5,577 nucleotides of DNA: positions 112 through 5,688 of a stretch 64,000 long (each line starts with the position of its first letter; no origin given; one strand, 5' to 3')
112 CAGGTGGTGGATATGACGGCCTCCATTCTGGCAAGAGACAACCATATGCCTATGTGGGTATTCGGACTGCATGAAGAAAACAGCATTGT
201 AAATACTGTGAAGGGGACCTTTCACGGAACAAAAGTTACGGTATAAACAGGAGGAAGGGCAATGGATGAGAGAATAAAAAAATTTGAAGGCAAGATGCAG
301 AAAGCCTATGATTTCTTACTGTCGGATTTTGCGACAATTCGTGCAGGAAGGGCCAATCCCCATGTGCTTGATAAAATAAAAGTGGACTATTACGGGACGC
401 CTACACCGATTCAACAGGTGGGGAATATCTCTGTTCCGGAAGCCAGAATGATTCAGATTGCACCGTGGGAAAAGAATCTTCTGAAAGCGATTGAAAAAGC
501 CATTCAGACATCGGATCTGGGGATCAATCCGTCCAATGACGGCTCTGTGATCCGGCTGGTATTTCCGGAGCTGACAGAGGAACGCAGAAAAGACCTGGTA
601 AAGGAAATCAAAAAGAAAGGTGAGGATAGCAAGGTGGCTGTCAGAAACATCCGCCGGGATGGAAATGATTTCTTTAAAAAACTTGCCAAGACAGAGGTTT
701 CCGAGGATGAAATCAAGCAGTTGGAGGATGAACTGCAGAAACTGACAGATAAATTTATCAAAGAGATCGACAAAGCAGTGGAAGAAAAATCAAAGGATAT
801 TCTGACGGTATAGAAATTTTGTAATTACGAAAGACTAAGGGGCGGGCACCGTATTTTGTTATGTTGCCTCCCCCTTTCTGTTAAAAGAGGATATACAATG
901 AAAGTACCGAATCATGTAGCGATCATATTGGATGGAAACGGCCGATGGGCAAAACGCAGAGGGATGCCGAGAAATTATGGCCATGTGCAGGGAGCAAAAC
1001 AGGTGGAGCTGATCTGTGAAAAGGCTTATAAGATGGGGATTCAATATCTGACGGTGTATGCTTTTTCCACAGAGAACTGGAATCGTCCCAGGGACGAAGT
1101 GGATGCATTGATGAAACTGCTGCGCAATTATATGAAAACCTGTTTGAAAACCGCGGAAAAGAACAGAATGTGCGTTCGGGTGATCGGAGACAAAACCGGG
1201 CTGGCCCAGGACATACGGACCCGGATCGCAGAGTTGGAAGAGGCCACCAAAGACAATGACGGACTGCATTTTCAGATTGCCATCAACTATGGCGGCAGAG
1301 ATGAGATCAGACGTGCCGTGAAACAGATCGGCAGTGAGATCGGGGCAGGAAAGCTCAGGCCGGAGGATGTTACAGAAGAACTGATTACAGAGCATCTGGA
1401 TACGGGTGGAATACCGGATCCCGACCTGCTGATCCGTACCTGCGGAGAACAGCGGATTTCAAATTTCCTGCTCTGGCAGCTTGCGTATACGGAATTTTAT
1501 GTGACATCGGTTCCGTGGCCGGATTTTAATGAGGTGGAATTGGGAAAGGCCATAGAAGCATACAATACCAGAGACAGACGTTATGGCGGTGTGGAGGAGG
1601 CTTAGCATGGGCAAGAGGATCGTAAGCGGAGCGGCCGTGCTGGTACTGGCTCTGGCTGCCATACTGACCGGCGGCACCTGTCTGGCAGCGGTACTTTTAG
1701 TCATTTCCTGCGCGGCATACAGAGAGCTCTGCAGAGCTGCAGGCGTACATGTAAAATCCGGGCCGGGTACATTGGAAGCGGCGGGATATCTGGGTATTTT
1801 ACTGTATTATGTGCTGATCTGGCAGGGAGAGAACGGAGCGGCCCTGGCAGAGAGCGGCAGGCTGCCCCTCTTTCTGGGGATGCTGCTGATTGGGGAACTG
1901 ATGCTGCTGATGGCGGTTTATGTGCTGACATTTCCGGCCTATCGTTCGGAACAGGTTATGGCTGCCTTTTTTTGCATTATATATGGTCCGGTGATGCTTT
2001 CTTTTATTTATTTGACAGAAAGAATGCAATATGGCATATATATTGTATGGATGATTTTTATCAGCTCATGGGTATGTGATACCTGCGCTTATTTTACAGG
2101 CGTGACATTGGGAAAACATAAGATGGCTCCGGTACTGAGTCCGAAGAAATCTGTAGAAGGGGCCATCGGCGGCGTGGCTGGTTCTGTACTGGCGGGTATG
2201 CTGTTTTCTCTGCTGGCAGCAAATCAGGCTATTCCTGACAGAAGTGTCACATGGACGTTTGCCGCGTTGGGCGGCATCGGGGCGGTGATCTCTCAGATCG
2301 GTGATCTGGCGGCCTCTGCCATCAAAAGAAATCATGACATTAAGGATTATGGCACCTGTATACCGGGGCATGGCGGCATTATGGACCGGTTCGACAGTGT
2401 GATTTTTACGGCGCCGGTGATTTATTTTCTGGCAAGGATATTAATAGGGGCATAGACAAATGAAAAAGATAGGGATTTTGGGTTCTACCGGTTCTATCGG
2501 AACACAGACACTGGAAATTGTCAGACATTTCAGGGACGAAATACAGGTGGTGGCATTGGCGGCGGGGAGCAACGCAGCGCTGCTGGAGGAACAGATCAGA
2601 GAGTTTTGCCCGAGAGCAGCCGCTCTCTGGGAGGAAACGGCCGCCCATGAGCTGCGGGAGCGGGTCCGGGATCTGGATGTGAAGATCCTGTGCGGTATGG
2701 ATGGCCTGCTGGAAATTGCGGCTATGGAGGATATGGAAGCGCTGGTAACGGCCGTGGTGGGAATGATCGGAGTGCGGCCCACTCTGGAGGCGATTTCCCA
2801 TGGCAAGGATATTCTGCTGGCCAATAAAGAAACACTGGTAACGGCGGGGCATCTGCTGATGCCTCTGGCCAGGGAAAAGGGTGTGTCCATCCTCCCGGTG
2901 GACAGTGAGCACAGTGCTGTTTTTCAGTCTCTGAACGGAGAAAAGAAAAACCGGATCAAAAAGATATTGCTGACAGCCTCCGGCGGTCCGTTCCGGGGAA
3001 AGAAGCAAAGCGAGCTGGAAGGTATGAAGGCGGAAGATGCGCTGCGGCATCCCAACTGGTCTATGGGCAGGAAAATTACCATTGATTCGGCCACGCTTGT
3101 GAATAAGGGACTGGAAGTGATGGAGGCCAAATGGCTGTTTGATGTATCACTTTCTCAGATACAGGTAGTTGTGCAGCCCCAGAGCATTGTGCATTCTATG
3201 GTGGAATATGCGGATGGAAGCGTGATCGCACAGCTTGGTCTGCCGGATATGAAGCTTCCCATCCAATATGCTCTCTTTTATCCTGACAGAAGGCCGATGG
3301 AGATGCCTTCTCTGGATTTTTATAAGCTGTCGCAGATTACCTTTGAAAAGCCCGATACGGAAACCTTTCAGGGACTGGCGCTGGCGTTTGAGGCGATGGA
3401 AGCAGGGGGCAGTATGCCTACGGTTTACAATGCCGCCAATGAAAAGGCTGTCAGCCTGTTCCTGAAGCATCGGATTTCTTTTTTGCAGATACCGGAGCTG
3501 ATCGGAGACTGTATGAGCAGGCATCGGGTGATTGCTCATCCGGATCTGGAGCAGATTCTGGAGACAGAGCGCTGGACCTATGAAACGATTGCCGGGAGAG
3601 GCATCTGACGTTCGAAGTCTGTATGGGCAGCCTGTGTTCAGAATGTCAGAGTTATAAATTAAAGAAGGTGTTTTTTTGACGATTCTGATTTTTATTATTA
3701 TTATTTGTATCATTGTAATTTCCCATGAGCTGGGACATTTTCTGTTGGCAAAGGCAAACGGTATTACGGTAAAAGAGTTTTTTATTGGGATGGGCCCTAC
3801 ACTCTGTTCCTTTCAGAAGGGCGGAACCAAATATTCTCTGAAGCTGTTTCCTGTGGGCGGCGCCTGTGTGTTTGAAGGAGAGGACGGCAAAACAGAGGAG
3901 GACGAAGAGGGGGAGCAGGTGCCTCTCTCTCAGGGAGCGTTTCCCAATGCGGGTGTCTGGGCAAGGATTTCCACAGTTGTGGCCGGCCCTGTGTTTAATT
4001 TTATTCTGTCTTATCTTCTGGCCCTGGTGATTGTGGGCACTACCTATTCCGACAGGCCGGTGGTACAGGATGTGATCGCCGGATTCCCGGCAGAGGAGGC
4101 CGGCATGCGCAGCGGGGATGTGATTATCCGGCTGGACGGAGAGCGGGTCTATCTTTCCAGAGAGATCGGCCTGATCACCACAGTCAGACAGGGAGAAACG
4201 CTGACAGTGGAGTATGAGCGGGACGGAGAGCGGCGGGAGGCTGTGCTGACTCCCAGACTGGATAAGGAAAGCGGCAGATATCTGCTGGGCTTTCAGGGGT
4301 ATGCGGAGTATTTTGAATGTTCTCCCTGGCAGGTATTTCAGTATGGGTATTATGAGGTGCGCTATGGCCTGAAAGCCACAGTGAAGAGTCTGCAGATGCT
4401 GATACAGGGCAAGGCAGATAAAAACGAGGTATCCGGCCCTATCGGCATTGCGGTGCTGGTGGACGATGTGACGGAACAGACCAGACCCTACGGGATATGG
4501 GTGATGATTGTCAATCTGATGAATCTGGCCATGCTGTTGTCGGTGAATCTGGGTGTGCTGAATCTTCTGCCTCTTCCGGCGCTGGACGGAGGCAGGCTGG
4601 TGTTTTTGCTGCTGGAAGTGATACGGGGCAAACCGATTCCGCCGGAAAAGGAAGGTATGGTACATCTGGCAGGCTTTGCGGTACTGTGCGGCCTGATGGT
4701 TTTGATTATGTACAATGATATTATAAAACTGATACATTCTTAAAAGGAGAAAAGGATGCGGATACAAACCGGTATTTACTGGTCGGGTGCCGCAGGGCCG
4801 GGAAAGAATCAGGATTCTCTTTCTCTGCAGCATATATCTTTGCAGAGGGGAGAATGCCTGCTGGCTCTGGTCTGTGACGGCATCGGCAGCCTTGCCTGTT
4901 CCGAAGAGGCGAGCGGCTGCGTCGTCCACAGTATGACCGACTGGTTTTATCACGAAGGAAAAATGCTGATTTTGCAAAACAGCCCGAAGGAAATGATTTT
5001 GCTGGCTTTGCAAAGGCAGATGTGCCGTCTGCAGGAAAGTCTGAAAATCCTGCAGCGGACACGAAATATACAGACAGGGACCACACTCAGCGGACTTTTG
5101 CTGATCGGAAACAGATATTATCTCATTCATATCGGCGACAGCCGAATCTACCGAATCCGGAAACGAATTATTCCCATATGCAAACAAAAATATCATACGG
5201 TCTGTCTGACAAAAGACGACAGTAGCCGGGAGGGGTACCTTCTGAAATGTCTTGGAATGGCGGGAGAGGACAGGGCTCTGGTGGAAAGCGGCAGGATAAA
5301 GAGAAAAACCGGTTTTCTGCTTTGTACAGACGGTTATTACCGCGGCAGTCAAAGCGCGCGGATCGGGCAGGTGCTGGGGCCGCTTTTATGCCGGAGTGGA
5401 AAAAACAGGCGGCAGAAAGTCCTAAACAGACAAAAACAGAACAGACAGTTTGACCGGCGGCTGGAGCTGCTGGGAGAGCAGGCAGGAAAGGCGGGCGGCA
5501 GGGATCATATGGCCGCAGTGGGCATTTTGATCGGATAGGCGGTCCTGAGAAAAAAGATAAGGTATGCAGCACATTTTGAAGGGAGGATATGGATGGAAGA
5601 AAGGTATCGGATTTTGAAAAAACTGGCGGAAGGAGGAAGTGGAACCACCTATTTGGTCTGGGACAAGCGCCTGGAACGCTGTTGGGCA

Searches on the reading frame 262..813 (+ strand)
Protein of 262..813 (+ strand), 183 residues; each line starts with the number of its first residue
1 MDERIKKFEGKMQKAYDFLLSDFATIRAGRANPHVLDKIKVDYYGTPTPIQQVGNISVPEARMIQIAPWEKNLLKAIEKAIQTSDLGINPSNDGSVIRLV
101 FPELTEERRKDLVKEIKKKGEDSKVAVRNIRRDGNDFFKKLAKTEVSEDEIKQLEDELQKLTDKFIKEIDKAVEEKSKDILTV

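Call 64: search_protein_families(library=pfam, proteins=[window:262-813:+], max_evalue=0.000001)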
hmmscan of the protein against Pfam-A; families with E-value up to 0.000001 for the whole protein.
window:262-813:+ (183 aa): 1 family
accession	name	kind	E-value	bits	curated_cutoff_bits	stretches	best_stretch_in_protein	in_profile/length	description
PF01765.24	RRF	-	1.7e-71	239.8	29.7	1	21-181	3-164/164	Ribosome recycling factor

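Call 89: find_encoding_contigs(protein=window:262-813:+, flank=10000, max_places=1)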
Protein window:262-813:+ (183 aa): 20 contigs read that carry it; 1 place shown.
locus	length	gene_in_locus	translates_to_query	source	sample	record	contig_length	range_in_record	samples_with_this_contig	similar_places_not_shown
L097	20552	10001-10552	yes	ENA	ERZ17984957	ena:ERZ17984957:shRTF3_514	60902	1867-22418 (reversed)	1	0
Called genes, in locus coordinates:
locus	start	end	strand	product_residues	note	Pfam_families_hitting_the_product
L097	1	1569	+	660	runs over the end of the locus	PF25917:BSH_RND, PF25989:YknX_C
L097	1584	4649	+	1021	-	PF00873:ACR_tran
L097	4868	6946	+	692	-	PF02743:dCache_1, PF22673:MCP-like_PDC_1, PF17201:Cache_3-Cache_2, PF00672:HAMP, PF00015:MCPsignal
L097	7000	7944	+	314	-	PF01522:Polysacc_deac_1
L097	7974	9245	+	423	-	-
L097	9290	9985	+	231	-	-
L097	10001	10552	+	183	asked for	PF01765:RRF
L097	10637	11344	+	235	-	PF01255:Prenyltransf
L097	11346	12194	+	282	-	PF01148:CTP_transf_1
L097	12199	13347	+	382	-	PF02670:DXP_reductoisom, PF08436:DXP_redisom_C, PF13288:DXPR_C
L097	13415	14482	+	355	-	PF02163:Peptidase_M50, PF13180:PDZ_2, PF17820:PDZ_6 (weak)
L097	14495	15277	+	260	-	PF13672:PP2C_2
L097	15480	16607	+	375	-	PF00069:Pkinase, PF01636:APH (faint), PF07714:PK_Tyr_Ser-Thr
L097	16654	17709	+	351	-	PF04551:GcpE, PF26540:GcpE_C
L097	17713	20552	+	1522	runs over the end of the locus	PF14480:DNA_pol3_a_NI, PF01336:tRNA_anti-codon (weak), PF02811:PHP, PF00929:RNase_T, PF02811:PHP, PF07733:DNA_pol3_alpha, PF17657:DNA_pol3_finger, PF14579:HHH_6, +1 more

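Call 91: search_solved_structures(query=L097:4868-6946:+, show_alignments=3, max_evalue=0.00001)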
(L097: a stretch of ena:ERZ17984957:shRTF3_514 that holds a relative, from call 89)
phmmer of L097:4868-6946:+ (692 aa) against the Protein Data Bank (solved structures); distinct sequences matched with E-value up to 0.00001: 21.
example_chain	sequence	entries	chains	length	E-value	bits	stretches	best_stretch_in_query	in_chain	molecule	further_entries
2ch7_A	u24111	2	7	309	3.4e-20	75.3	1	397-680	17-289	METHYL-ACCEPTING CHEMOTAXIS PROTEIN | Methyl-accepting chemotaxis protein 2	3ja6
2ch7_B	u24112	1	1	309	6e-20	74.5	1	397-680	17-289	METHYL-ACCEPTING CHEMOTAXIS PROTEIN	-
3ja6_H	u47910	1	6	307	7.1e-20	74.2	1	397-680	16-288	Methyl-accepting chemotaxis protein 2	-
6s18_A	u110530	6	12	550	3.5e-19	71.9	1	312-673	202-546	Aromatic acid chemoreceptor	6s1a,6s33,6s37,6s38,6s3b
3lib_A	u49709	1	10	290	8.5e-13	50.9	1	69-308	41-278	Hypothetical sensory transduction histidine kinase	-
1qu7_A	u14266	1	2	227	4.4e-12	48.5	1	450-568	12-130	METHYL-ACCEPTING CHEMOTAXIS PROTEIN I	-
3zx6_A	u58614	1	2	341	7e-12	47.8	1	454-568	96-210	HAMP, METHYL-ACCEPTING CHEMOTAXIS PROTEIN I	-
4jpb_B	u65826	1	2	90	9.4e-12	47.4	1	495-571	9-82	Methyl-accepting chemotaxis protein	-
3ur1_C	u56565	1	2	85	1.4e-11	46.8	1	500-570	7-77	Methyl-accepting chemotaxis protein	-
31cj_A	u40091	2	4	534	1.8e-11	46.4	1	499-568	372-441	Aerotaxis receptor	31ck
6s1k_E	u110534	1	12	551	2.3e-11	46.1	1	451-568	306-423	Methyl-accepting chemotaxis protein I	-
8c5v_I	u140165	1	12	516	2.9e-11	45.8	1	454-568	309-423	Methyl-accepting chemotaxis protein I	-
3g6b_A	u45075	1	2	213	5.4e-11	44.9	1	466-592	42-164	Methyl-accepting chemotaxis protein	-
3g67_A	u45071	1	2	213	5.5e-11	44.9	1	464-592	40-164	Methyl-accepting chemotaxis protein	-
3lic_A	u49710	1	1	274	1.3e-10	43.6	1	84-305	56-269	Sensor protein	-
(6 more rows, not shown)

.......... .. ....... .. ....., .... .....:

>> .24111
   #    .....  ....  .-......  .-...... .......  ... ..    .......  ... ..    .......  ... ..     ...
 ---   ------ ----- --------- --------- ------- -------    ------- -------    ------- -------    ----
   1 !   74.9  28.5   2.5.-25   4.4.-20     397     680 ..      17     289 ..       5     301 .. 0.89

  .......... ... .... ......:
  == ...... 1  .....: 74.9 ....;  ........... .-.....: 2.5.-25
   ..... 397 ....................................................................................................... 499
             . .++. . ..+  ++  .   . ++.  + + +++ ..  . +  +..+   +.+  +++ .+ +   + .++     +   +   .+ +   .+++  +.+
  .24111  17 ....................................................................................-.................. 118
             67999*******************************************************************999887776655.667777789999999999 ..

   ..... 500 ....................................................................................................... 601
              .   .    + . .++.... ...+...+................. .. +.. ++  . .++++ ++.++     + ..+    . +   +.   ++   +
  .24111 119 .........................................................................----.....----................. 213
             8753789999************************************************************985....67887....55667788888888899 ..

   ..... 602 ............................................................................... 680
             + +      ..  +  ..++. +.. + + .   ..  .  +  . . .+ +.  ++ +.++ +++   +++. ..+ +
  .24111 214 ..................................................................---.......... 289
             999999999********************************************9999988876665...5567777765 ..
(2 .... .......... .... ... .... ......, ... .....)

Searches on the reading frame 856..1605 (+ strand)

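Call 64: search_protein_families(library=pfam, proteins=[window:856-1605:+], max_evalue=0.000001)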
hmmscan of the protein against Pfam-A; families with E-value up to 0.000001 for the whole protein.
window:856-1605:+ (249 aa): 1 family
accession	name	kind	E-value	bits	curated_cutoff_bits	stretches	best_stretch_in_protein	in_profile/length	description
PF01255.24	Prenyltransf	-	3.2e-85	285.6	27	1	24-244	1-219/219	Putative undecaprenyl diphosphate synthase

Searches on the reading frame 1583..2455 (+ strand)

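Call 64: search_protein_families(library=pfam, proteins=[window:1583-2455:+], max_evalue=0.000001)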
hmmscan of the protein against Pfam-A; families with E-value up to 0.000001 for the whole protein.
window:1583-2455:+ (290 aa): 1 family
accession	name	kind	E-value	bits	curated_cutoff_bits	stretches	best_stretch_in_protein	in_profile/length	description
PF01148.25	CTP_transf_1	-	6.7e-60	203.6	24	1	11-286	2-263/264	Cytidylyltransferase family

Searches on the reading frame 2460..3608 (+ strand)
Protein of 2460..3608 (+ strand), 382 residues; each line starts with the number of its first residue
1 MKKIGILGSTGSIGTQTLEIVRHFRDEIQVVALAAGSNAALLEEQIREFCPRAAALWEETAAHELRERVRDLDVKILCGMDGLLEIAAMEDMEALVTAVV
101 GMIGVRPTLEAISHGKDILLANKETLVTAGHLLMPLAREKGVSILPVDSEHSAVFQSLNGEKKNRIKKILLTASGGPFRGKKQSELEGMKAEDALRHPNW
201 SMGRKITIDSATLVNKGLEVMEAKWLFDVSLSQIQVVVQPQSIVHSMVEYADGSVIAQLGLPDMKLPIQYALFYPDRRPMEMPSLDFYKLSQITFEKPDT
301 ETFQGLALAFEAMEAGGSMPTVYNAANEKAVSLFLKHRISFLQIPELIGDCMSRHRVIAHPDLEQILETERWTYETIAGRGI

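Call 64: search_protein_families(library=pfam, proteins=[window:2460-3608:+], max_evalue=0.000001)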
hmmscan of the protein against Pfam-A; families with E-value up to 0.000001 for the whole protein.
window:2460-3608:+ (382 aa): 3 families
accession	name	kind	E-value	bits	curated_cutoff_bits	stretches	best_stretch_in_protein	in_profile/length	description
PF02670.22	DXP_reductoisom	-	2.1e-44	151.8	21.7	1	4-130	1-129/129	1-deoxy-D-xylulose 5-phosphate reductoisomerase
PF13288.12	DXPR_C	-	2.8e-42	144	27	1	259-375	1-114/115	DXP reductoisomerase C-terminal domain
PF08436.17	DXP_redisom_C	-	2.2e-40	137.1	26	1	144-227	1-84/84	1-deoxy-D-xylulose 5-phosphate reductoisomerase C-terminal domain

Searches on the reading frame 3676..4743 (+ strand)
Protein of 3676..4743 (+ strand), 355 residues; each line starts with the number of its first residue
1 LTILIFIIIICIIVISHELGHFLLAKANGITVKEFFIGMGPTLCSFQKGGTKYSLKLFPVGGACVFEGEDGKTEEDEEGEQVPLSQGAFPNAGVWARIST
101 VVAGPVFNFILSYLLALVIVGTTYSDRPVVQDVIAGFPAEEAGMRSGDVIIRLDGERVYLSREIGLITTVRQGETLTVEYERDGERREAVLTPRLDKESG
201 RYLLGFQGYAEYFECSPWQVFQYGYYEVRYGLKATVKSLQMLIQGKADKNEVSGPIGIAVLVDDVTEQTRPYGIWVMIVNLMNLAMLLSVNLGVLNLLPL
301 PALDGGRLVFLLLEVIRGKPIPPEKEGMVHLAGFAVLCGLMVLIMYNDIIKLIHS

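Call 64: search_protein_families(library=pfam, proteins=[window:3676-4743:+], max_evalue=0.000001)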
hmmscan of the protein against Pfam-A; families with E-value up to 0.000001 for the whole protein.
window:3676-4743:+ (355 aa): 2 families
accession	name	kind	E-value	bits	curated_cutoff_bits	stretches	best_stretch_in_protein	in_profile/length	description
PF02163.28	Peptidase_M50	-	3e-57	193.9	27.2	1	6-338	2-219/221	Peptidase family M50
PF13180.12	PDZ_2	-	2.9e-10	40.7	27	1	125-189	11-76/80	PDZ domain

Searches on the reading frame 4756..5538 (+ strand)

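Call 64: search_protein_families(library=pfam, proteins=[window:4756-5538:+], max_evalue=0.000001)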
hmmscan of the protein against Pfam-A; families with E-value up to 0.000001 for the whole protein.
window:4756-5538:+ (260 aa): 1 family
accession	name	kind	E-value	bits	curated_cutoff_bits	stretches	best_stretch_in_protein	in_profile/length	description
PF13672.11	PP2C_2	-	8e-10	39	24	1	17-223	11-204/209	Protein phosphatase 2C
